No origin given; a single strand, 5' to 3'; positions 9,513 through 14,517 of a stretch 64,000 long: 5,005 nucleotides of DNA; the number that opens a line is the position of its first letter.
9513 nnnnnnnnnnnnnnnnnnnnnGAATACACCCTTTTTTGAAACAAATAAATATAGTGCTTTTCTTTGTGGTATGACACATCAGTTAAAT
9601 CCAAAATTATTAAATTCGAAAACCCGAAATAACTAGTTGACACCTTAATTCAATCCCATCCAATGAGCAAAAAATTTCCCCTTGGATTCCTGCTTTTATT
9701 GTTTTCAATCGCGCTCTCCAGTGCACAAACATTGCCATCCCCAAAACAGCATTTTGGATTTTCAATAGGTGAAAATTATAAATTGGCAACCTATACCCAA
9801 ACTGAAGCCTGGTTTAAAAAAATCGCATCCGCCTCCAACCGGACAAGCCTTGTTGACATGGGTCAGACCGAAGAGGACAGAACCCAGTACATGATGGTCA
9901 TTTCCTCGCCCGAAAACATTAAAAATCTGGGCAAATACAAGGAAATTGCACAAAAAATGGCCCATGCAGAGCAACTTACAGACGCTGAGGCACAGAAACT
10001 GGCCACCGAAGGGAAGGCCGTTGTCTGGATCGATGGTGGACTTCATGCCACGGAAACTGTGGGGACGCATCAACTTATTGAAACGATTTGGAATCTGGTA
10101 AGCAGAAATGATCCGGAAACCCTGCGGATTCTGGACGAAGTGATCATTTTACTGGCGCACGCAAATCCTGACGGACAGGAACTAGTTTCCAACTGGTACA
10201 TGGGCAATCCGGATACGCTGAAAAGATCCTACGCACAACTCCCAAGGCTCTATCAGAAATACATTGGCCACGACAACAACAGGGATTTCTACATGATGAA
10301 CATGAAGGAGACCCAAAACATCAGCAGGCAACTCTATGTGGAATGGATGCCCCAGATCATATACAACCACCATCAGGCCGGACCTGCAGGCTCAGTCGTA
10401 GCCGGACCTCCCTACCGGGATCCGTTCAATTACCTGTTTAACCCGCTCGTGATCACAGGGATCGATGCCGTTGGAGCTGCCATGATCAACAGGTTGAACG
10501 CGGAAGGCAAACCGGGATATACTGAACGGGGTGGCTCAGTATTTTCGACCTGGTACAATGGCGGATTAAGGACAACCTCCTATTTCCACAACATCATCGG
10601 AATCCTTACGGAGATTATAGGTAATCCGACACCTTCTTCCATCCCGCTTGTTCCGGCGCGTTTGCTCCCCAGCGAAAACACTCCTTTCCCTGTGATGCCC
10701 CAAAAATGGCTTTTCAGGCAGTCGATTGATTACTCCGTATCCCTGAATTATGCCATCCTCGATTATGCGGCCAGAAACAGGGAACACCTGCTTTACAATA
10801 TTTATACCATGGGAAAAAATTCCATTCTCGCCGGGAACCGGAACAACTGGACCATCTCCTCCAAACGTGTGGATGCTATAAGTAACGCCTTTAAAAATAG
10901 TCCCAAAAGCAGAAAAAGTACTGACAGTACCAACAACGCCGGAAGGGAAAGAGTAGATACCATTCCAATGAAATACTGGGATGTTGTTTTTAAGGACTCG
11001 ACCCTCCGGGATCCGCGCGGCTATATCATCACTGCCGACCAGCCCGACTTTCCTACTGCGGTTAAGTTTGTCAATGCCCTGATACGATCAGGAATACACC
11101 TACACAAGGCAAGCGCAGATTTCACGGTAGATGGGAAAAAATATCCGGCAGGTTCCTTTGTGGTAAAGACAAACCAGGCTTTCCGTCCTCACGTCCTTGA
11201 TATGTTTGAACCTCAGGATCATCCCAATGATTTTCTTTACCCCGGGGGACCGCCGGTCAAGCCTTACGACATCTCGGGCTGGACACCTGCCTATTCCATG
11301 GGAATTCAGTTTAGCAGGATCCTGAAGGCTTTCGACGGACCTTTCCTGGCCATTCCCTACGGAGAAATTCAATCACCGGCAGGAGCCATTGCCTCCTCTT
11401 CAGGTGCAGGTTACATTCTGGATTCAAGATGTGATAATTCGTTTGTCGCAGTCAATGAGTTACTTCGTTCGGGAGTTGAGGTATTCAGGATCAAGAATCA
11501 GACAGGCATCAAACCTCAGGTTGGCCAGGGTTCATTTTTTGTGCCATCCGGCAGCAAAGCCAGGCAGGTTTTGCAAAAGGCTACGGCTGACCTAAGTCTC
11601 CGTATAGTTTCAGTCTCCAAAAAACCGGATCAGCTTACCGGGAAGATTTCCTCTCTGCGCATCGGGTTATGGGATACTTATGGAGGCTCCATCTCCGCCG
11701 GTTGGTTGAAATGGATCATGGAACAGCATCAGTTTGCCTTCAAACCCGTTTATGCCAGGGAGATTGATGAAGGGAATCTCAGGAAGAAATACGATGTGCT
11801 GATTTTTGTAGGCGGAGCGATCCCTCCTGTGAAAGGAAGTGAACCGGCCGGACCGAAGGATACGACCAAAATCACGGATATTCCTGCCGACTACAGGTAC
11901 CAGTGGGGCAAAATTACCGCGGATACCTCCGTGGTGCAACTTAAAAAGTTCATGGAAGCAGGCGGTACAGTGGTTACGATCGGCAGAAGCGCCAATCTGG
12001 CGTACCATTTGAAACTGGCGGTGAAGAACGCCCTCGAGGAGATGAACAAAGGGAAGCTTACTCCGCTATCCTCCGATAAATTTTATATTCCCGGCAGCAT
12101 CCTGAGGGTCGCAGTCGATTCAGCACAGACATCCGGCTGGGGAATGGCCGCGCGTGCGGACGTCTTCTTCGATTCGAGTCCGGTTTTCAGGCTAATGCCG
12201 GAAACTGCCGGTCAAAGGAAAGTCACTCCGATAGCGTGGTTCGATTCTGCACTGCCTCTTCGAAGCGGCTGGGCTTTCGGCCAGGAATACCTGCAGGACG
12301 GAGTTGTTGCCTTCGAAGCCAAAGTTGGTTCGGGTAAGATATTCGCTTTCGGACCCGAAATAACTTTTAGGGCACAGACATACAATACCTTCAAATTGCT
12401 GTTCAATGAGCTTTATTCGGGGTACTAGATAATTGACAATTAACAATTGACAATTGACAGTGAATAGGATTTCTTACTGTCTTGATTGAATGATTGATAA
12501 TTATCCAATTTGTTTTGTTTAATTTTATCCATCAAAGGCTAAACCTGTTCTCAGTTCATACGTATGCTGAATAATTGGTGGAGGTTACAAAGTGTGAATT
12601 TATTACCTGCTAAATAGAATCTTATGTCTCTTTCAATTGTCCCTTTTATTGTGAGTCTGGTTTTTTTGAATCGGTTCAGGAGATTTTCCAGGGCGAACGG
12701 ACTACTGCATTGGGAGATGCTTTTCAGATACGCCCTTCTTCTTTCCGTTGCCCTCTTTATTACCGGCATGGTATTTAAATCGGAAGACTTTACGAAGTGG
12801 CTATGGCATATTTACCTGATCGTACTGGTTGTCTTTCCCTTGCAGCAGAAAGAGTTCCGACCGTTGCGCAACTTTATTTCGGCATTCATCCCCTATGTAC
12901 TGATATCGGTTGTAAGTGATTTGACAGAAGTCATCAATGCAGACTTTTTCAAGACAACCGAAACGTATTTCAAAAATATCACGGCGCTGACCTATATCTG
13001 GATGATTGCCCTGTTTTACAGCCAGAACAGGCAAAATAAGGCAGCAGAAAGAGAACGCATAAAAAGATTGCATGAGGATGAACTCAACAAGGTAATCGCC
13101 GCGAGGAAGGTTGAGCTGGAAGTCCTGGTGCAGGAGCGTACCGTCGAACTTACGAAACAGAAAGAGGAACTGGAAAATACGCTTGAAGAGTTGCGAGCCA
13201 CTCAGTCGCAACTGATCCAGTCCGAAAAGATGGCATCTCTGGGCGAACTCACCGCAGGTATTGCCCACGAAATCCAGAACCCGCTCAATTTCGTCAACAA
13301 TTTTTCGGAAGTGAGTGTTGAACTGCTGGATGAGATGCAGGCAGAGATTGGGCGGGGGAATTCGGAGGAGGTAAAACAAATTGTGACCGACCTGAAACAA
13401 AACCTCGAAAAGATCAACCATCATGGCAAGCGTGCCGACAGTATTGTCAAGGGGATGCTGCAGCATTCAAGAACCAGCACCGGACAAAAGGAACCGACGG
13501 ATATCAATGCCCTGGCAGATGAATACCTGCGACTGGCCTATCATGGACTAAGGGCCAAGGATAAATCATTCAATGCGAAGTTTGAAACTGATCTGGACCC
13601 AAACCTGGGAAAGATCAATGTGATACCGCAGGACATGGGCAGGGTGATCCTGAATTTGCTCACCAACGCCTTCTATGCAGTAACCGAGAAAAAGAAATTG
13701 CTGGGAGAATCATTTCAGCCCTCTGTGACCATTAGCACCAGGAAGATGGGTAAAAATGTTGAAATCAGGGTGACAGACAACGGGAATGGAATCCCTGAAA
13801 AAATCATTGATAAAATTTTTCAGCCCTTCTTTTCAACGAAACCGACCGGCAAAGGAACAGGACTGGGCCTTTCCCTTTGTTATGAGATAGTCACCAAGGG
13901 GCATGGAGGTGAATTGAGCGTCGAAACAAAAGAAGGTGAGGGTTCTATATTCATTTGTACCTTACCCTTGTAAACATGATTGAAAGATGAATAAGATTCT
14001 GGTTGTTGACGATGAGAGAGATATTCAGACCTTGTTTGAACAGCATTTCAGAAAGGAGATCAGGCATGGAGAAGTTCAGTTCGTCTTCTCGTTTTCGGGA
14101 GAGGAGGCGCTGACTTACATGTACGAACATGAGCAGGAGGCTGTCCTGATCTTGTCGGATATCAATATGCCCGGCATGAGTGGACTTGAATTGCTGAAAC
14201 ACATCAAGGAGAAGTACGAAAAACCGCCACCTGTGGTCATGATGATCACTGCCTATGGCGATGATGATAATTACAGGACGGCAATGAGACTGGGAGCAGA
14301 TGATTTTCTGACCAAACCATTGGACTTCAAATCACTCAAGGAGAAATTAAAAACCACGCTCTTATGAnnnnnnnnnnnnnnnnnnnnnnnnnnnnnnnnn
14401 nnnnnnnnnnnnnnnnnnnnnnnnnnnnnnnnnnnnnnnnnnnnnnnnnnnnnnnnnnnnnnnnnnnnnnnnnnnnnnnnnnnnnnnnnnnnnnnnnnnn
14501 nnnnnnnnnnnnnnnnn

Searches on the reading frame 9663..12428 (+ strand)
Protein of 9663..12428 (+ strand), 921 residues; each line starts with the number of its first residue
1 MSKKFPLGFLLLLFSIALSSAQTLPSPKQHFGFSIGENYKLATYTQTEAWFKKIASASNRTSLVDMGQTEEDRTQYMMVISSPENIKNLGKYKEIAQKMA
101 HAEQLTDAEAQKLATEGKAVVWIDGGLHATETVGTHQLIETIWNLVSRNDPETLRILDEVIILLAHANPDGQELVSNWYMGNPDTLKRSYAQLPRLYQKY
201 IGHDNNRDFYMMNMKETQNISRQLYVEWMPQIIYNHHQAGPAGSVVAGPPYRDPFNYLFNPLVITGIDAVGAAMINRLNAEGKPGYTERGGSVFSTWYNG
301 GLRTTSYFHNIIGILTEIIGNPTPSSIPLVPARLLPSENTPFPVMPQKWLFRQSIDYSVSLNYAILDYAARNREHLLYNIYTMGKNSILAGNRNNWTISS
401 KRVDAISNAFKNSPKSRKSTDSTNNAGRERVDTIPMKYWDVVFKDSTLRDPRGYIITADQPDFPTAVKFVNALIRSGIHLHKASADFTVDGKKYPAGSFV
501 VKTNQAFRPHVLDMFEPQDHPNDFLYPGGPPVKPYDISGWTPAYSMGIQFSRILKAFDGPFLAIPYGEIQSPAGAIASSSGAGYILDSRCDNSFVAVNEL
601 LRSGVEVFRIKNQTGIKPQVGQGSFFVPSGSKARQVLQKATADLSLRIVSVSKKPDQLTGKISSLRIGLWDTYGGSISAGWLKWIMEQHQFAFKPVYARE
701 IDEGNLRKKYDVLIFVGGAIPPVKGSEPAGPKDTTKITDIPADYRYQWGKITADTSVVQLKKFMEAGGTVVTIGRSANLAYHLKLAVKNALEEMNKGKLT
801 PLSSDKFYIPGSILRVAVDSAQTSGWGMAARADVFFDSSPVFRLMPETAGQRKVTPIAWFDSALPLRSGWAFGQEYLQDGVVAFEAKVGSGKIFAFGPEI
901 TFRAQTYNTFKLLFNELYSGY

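Call 5: search_protein_families(library=pfam, proteins=[window:9663-12428:+], max_evalue=0.01)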
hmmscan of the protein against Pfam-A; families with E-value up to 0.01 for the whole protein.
window:9663-12428:+ (921 aa): 1 family
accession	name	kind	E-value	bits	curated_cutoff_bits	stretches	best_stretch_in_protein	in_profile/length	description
PF00246.29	Peptidase_M14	-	2.7e-25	90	21.6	1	48-212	2-136/286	Zinc carboxypeptidase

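Call 6: search_protein_families(library=ncbifam, proteins=[window:9663-12428:+], max_evalue=0.01)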
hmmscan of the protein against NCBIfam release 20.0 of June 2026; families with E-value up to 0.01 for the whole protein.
window:9663-12428:+ (921 aa): 0 families

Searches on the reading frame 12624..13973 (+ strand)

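Call 33: search_protein_families(library=pfam, proteins=[window:12624-13973:+], max_evalue=0.001)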
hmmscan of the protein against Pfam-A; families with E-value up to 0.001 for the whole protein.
window:12624-13973:+ (449 aa): 3 families
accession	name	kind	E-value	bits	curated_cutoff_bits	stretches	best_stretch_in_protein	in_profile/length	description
PF02518.31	HATPase_c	-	3e-25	89.2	26.4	1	336-449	4-109/111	Histidine kinase-, DNA gyrase B-, and HSP90-like ATPase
PF00512.31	HisKA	-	5.8e-08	33.1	26.9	1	206-284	2-63/66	His Kinase A (phospho-acceptor) domain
PF14501.12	HATPase_c_5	-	7e-05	23.1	22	1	336-439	4-94/102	GHKL domain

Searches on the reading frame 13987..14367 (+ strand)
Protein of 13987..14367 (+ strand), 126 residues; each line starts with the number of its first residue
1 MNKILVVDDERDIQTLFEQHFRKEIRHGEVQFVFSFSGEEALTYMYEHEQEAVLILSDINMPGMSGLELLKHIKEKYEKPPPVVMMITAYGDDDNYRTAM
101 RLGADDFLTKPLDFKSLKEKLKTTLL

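Call 33: search_protein_families(library=pfam, proteins=[window:13987-14367:+], max_evalue=0.001)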
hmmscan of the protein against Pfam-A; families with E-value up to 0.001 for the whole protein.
window:13987-14367:+ (126 aa): 1 family
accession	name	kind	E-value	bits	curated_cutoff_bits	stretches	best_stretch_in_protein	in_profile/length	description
PF00072.30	Response_reg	-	4.6e-24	85.2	30.2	1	4-121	1-110/111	Response regulator receiver domain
